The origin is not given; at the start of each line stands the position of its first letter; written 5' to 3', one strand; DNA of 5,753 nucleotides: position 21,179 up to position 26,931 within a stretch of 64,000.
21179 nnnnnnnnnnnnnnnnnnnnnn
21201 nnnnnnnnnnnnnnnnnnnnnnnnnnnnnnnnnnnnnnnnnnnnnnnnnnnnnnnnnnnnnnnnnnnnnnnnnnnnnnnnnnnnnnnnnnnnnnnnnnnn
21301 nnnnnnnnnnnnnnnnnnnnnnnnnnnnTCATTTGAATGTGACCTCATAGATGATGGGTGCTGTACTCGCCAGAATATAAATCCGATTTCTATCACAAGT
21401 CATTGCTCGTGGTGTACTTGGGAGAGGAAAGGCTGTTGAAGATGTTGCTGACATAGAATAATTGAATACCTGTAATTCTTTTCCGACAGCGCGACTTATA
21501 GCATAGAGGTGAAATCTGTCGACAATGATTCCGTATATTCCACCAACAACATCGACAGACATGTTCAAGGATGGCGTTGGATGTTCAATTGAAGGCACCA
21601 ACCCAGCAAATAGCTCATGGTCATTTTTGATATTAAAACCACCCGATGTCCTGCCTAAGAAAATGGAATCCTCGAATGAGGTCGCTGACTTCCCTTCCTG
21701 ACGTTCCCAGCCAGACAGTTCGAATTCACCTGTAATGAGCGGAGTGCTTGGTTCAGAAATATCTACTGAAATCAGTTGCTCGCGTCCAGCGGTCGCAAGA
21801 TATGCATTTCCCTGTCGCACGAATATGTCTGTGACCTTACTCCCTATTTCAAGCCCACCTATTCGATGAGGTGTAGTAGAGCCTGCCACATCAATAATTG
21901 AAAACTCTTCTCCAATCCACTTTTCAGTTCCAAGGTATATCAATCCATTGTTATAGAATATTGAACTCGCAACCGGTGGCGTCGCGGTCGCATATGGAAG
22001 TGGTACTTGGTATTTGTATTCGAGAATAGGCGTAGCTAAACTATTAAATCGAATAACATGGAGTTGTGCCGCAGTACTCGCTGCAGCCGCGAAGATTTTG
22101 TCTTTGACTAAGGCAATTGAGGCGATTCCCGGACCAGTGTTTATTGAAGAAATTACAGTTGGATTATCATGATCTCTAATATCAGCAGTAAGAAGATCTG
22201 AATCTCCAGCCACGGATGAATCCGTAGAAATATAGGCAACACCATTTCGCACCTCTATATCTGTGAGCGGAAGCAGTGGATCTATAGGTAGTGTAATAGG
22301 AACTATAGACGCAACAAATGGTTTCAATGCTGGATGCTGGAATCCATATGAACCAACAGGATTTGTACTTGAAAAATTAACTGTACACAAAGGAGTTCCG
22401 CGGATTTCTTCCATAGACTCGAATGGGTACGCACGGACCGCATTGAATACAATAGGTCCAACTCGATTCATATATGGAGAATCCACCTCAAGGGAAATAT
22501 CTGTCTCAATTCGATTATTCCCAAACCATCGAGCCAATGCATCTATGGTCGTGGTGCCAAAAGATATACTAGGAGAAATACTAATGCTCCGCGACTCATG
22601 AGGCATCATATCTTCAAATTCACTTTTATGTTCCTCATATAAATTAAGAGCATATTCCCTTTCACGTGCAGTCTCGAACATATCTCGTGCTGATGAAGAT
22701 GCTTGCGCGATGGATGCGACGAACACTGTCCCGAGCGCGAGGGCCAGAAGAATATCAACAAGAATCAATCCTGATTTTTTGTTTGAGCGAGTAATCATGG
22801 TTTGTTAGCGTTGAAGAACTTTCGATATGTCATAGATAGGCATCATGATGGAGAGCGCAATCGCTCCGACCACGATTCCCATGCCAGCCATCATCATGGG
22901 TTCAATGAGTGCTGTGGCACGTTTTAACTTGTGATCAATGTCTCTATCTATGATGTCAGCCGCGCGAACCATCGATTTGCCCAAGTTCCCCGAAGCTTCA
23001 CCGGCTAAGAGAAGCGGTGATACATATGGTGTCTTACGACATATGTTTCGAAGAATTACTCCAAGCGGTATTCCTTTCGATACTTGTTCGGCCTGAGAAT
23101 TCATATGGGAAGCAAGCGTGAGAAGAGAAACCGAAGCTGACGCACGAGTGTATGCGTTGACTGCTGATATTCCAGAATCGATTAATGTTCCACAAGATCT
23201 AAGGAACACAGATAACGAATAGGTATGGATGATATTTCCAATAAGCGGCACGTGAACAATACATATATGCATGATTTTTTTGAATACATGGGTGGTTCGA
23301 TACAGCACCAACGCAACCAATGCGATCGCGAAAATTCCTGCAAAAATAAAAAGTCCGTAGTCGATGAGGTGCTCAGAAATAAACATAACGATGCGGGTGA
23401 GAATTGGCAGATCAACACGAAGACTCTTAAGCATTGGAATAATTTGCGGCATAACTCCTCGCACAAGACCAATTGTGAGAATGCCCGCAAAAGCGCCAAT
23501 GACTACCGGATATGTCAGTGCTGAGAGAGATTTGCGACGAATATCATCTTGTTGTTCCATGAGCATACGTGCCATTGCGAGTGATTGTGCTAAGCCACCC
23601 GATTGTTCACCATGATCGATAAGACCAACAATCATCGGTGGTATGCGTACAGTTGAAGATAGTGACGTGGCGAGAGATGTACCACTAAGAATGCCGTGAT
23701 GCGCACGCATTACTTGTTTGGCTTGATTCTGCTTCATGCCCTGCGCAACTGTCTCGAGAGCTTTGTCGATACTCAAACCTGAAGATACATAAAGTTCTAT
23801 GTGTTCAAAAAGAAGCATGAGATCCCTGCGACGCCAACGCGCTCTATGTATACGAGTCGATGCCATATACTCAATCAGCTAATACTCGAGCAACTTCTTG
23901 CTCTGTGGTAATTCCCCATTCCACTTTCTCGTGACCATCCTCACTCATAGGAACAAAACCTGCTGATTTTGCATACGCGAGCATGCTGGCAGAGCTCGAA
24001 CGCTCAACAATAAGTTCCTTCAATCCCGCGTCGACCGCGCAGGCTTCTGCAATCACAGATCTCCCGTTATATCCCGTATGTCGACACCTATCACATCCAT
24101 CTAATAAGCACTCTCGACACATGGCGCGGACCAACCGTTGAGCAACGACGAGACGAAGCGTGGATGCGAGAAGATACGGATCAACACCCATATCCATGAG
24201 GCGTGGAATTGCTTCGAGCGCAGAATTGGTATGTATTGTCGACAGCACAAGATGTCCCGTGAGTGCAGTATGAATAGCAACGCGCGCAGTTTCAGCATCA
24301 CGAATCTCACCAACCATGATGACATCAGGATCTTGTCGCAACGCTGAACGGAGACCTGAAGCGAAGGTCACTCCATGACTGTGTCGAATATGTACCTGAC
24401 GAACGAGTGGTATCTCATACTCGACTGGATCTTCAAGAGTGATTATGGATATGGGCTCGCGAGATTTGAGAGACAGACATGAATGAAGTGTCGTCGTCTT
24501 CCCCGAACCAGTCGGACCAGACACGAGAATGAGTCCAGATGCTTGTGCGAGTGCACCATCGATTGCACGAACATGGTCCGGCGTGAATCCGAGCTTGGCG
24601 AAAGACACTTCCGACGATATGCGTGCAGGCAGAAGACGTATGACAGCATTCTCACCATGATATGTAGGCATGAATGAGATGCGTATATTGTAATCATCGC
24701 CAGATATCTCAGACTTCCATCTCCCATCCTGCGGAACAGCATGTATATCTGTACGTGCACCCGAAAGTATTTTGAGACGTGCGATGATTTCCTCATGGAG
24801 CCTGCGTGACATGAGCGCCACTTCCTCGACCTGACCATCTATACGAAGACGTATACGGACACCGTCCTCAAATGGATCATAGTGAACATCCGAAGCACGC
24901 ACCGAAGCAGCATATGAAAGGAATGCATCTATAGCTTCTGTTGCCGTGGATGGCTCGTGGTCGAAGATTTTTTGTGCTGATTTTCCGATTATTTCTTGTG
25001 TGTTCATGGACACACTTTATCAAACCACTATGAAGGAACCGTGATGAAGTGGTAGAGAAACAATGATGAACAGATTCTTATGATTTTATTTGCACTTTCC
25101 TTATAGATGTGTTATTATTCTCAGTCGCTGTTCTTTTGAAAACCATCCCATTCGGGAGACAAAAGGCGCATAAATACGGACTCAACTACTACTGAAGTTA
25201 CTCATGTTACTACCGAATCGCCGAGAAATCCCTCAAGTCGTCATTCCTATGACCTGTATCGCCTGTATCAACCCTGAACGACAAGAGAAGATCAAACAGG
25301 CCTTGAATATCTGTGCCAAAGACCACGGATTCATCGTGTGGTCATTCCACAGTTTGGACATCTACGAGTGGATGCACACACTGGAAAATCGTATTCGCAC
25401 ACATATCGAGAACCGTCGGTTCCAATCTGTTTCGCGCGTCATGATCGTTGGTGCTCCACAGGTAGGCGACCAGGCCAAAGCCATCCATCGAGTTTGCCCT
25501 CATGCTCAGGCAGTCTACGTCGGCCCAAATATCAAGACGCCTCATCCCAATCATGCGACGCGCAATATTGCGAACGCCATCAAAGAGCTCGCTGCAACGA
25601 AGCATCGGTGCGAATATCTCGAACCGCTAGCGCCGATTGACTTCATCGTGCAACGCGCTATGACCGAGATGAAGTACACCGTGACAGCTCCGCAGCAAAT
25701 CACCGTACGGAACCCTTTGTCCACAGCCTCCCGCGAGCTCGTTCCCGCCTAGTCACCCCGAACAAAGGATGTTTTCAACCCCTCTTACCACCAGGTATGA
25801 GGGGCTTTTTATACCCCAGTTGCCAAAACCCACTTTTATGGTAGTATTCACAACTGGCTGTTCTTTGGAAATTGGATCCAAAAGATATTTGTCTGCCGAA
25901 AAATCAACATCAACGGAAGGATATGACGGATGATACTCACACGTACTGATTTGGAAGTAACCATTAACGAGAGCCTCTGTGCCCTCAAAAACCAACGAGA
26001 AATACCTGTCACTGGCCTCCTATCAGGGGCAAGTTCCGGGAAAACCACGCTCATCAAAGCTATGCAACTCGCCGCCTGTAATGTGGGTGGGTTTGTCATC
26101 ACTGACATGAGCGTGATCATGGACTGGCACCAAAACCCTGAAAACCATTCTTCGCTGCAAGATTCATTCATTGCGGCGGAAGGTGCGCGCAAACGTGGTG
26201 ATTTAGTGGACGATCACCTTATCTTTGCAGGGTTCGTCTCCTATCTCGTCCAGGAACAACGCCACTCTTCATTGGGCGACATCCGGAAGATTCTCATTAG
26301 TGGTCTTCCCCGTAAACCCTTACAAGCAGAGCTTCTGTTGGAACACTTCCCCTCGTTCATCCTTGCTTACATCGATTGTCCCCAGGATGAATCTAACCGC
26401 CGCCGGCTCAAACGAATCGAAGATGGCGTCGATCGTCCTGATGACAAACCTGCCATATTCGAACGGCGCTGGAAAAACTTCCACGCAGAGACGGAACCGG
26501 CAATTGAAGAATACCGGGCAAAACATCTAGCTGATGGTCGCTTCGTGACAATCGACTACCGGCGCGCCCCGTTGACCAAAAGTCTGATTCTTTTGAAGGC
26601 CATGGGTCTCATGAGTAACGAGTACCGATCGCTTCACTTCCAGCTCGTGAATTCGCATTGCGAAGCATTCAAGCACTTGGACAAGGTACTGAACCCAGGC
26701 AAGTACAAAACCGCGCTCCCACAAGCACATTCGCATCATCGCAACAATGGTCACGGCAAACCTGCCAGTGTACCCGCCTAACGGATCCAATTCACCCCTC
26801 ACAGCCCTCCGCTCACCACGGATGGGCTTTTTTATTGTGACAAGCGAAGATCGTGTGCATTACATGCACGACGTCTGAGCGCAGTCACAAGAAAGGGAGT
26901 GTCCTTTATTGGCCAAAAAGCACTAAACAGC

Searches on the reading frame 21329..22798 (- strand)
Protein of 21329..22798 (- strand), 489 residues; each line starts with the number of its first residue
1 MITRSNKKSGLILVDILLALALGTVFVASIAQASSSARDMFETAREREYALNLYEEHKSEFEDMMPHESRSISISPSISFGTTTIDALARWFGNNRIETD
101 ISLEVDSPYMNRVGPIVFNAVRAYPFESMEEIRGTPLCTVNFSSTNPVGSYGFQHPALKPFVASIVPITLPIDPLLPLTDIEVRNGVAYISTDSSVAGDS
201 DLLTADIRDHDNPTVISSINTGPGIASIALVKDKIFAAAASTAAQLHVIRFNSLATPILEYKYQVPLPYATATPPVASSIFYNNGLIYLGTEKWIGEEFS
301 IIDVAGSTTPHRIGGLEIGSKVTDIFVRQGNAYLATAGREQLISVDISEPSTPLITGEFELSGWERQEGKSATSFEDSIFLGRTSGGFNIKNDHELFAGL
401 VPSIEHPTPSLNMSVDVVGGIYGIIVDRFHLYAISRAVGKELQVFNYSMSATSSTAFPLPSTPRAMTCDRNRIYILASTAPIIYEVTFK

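Call 10: search_protein_families(library=pfam, proteins=[window:21329-22798:-])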
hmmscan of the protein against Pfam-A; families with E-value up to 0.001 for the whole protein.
window:21329-22798:- (489 aa): 0 families

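Call 84: search_protein_families(library=pfam, proteins=[window:21329-22798:-], max_evalue=0.01)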
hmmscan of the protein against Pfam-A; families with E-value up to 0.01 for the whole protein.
window:21329-22798:- (489 aa): 1 family
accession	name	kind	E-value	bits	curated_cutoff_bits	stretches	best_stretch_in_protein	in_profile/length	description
PF08309.17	LVIVD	-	0.0074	16.1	20.2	0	321-358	3-39/42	LVIVD repeat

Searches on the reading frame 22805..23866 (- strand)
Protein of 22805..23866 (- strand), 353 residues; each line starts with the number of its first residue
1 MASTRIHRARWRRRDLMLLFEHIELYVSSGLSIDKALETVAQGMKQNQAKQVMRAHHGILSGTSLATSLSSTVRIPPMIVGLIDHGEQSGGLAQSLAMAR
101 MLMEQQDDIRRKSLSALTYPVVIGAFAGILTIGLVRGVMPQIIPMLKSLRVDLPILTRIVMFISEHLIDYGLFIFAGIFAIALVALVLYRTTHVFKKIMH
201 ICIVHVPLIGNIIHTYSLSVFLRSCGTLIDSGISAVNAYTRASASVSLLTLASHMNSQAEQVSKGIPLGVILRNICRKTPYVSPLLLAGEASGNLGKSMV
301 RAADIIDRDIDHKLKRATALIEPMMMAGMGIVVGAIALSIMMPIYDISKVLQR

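Call 10: search_protein_families(library=pfam, proteins=[window:22805-23866:-])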
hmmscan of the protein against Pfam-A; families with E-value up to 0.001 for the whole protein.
window:22805-23866:- (353 aa): 1 family
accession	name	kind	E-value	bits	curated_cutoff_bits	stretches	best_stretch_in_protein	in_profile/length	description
PF00482.28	T2SSF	-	2e-37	128.4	25.2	2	26-138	8-123/125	Type II secretion system (T2SS), protein F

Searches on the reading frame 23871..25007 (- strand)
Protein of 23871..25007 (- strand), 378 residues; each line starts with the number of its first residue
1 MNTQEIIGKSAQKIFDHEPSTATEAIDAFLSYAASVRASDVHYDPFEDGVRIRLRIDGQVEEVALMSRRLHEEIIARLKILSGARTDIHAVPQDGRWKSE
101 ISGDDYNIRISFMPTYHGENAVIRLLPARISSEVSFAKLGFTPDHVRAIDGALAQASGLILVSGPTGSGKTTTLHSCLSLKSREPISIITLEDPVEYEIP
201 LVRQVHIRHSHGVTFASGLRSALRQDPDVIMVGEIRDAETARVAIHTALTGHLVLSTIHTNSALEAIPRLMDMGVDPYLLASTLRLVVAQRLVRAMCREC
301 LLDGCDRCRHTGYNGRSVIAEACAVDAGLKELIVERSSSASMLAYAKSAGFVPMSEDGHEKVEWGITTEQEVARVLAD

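Call 10: search_protein_families(library=pfam, proteins=[window:23871-25007:-])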
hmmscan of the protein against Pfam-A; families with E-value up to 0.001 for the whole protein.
window:23871-25007:- (378 aa): 2 families
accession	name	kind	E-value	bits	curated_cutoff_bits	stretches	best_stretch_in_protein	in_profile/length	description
PF00437.27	T2SSE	-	1.3e-108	363.4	24.9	1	23-374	9-370/370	Type II/IV secretion system protein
PF13191.12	AAA_16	-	4.3e-05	24.5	32.6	1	148-266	15-104/167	AAA ATPase domain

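Call 12: find_encoding_contigs(protein=window:23871-25007:-, flank=10000, max_places=10)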
Protein window:23871-25007:- (378 aa): 1 contig read that carries it; 1 place shown.
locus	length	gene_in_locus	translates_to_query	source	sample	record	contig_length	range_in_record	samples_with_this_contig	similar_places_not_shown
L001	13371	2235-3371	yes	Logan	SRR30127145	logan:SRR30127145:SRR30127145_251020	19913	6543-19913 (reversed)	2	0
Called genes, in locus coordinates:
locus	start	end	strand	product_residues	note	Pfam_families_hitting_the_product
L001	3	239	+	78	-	?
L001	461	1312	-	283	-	-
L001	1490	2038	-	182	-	-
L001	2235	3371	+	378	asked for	PF00437:T2SSE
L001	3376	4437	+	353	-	PF00482:T2SSF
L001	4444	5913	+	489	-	-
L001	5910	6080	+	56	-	-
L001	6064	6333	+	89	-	-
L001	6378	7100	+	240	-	PF02616:SMC_ScpA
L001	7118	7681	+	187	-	PF04079:SMC_ScpB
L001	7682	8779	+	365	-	PF01098:FTSW_RODA_SPOVE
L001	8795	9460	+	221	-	-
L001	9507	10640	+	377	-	PF03033:Glyco_transf_28, PF04101:Glyco_tran_28_C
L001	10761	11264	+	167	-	PF23951:DUF7282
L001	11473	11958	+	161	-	PF13240:Zn_Ribbon_1 (weak)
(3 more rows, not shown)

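Call 71: find_homologous_proteins(query=window:23871-25007:-)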
Query window:23871-25007:- (378 aa): 8000 proteins with E <= 0.001 among 8000 candidates; the best 120 are listed.
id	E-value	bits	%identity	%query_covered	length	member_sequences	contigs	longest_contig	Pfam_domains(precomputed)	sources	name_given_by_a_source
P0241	6.7e-245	830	100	100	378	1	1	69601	PF00437.27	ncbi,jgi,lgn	ncbi:MAG: type 4 fimbrial assembly protein PilB, type pilus assembly protein PilB [Candidatus Parcub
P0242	7.7e-222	754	89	100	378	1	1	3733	PF00437.27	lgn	-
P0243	1.3e-219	747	89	100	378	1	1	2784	PF00437.27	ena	-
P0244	2.7e-219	746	89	100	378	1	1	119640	PF00437.27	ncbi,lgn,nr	ncbi:MAG: type II/IV secretion system protein [Candidatus Pacebacteria bacterium]|nr:type II/IV secr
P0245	1.5e-214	730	88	97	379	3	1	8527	PF00437.27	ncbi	-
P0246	1.2e-205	701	80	100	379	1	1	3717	PF00437.27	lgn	-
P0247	8.2e-195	665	80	97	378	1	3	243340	PF00437.27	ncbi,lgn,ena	ncbi:MAG: GspE/PulE family protein [Patescibacteria group bacterium]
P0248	1.6e-181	621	73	100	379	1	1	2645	PF00437.27,PF13191.13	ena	-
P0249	9.9e-180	615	72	100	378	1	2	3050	PF00437.27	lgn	-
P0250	1.3e-179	615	74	96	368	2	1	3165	PF00437.27,PF13191.13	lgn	-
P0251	1.1e-178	612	74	97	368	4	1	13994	PF00437.27,PF13191.13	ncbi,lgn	-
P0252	3.8e-178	610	74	97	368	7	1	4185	PF00437.27,PF13191.13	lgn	-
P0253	1.3e-177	608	74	97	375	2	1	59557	PF00437.27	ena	-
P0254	1.9e-176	605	71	99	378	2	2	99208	PF00437.27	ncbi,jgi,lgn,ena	-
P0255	2.9e-176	604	69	99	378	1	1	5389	PF00437.27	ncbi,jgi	ncbi:MAG: type 4 fimbrial assembly protein PilB, type pilus assembly protein PilB [Candidatus Parcub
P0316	7.7e-166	570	70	96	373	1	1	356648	PF00437.27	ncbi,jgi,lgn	ncbi:MAG: GspE/PulE family protein [Candidatus Paceibacterota bacterium]|jgi:type IV pilus assembly 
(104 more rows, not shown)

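Call 72: find_encoding_contigs(protein=P0247, flank=3000, max_places=1)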
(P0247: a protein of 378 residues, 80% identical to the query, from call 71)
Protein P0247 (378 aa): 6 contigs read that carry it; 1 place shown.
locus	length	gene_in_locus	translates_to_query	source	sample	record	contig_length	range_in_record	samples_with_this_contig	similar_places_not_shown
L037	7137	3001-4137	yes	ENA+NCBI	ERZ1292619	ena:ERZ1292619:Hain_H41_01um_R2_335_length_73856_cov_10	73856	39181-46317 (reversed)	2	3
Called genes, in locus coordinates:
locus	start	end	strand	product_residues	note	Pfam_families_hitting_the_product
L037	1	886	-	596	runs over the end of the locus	PF00009:GTP_EFTU, PF01926:MMR_HSR1, PF22042:EF-G_D2, PF03144:GTP_EFTU_D2, PF00679:EFG_C, PF21018:BipA_C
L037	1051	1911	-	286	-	-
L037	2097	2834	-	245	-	-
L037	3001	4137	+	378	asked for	PF00437:T2SSE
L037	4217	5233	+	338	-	PF00482:T2SSF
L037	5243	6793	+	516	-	-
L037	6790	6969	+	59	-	-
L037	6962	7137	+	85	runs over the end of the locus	-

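Call 73: find_encoding_contigs(protein=P0316, flank=3000, max_places=1)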
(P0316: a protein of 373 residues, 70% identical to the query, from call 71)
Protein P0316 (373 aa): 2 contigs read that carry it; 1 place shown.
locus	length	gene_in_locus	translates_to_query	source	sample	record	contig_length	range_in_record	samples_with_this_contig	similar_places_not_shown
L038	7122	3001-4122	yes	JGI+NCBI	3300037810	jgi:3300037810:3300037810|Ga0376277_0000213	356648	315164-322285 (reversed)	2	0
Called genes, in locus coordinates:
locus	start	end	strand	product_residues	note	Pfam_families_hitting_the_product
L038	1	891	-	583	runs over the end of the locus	PF00009:GTP_EFTU, PF22042:EF-G_D2, PF03144:GTP_EFTU_D2, PF00679:EFG_C, PF21018:BipA_C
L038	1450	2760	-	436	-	-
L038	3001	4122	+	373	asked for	PF00437:T2SSE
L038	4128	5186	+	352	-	PF00482:T2SSF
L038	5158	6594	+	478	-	-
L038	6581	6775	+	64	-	-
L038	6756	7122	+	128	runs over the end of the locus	-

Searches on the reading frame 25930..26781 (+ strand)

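Call 43: search_protein_families(library=pfam, proteins=[window:25930-26781:+])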
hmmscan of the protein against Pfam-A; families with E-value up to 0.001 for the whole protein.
window:25930-26781:+ (283 aa): 1 family
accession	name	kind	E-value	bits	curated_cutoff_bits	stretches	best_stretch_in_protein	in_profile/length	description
PF00406.28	ADK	-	0.00021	21.9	26.8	1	88-198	50-149/151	Adenylate kinase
